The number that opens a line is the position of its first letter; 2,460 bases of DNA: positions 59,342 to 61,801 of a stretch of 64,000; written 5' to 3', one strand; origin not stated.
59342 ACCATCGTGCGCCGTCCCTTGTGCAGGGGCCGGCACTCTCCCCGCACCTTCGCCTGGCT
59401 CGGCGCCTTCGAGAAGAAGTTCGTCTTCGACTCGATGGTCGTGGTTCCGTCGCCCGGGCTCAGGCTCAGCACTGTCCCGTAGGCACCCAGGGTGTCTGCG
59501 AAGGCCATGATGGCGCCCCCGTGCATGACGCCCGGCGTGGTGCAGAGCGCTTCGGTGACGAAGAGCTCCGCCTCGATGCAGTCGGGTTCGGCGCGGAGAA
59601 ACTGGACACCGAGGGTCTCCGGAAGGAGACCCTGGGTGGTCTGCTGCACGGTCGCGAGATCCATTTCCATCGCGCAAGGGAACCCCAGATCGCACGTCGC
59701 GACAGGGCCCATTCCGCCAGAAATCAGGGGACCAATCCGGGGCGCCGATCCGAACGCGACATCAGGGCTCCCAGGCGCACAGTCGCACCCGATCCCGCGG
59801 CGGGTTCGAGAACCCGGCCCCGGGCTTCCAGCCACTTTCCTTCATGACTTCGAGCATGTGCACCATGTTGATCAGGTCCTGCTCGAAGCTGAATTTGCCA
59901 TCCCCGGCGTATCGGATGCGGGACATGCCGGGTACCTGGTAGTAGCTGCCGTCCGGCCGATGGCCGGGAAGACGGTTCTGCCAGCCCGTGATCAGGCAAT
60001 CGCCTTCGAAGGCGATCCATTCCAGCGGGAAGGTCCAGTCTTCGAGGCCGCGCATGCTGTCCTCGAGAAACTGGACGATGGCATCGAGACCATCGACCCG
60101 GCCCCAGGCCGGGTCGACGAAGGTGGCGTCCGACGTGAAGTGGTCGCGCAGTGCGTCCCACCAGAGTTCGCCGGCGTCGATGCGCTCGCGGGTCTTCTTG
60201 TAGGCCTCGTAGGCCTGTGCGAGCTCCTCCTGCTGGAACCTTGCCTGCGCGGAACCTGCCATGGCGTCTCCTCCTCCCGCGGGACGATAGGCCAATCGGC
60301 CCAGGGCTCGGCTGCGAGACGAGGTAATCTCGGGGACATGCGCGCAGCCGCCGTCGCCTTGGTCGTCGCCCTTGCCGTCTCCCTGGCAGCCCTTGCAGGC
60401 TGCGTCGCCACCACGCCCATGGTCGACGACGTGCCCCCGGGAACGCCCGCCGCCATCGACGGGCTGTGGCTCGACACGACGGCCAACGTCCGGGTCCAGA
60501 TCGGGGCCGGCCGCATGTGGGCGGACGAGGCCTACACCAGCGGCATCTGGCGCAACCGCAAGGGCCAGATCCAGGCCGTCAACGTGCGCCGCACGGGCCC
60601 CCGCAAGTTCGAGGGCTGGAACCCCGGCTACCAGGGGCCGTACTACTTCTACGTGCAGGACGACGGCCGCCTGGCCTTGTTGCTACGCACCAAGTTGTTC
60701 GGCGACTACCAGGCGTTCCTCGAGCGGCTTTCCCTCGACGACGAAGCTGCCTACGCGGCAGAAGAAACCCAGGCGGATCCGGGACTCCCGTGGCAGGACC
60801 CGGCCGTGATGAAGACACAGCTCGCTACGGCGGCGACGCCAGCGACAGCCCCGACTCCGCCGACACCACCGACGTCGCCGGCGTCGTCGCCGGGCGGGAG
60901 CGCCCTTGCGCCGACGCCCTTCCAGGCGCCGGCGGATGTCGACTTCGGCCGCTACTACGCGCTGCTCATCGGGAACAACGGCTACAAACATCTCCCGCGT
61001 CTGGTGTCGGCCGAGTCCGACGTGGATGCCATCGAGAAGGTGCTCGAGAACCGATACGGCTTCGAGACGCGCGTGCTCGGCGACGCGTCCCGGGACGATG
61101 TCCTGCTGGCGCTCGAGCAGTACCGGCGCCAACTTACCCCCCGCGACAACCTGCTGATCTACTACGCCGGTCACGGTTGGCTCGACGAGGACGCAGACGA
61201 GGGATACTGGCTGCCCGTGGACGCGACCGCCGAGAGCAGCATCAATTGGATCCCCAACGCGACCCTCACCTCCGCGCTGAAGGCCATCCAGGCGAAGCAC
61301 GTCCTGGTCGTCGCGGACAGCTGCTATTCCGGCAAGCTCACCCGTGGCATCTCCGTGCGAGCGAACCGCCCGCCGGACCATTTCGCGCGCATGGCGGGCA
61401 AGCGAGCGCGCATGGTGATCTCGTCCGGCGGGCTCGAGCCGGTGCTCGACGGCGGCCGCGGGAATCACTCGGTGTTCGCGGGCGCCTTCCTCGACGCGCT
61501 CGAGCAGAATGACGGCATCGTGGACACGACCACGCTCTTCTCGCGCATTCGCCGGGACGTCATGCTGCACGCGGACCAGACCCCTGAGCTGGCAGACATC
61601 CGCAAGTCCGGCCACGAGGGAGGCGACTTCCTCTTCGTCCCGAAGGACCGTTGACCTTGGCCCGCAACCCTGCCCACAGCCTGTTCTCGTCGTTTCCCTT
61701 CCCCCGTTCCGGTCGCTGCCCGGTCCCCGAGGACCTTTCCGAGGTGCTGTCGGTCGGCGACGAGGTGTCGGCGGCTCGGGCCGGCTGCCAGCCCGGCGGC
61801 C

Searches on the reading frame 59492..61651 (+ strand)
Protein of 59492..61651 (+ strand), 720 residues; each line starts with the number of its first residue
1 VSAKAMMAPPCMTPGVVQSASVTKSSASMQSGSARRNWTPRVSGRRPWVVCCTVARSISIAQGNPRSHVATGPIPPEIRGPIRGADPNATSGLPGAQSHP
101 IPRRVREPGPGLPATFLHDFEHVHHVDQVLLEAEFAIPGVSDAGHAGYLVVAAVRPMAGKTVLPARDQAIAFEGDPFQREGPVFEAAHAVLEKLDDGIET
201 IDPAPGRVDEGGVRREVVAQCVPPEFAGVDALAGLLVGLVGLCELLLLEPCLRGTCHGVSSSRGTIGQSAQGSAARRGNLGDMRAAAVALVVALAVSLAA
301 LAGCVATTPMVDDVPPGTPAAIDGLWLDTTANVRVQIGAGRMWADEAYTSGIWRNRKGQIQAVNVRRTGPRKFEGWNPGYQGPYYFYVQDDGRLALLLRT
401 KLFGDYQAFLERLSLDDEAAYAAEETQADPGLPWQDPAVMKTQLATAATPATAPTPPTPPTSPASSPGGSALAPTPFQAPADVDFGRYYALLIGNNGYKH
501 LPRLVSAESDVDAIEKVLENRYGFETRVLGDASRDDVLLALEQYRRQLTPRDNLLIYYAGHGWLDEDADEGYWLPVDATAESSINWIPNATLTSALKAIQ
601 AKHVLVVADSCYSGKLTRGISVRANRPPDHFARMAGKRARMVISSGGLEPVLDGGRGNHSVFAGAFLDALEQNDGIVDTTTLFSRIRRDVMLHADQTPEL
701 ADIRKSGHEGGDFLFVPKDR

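Call 57: search_protein_families(library=pfam, proteins=[window:59492-61651:+], max_evalue=0.0001)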
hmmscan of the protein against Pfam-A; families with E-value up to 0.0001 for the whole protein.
window:59492-61651:+ (720 aa): 1 family
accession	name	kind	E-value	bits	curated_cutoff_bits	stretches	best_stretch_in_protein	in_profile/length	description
PF00656.27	Peptidase_C14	-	1.9e-22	80.5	21.4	1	489-700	3-223/233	Caspase domain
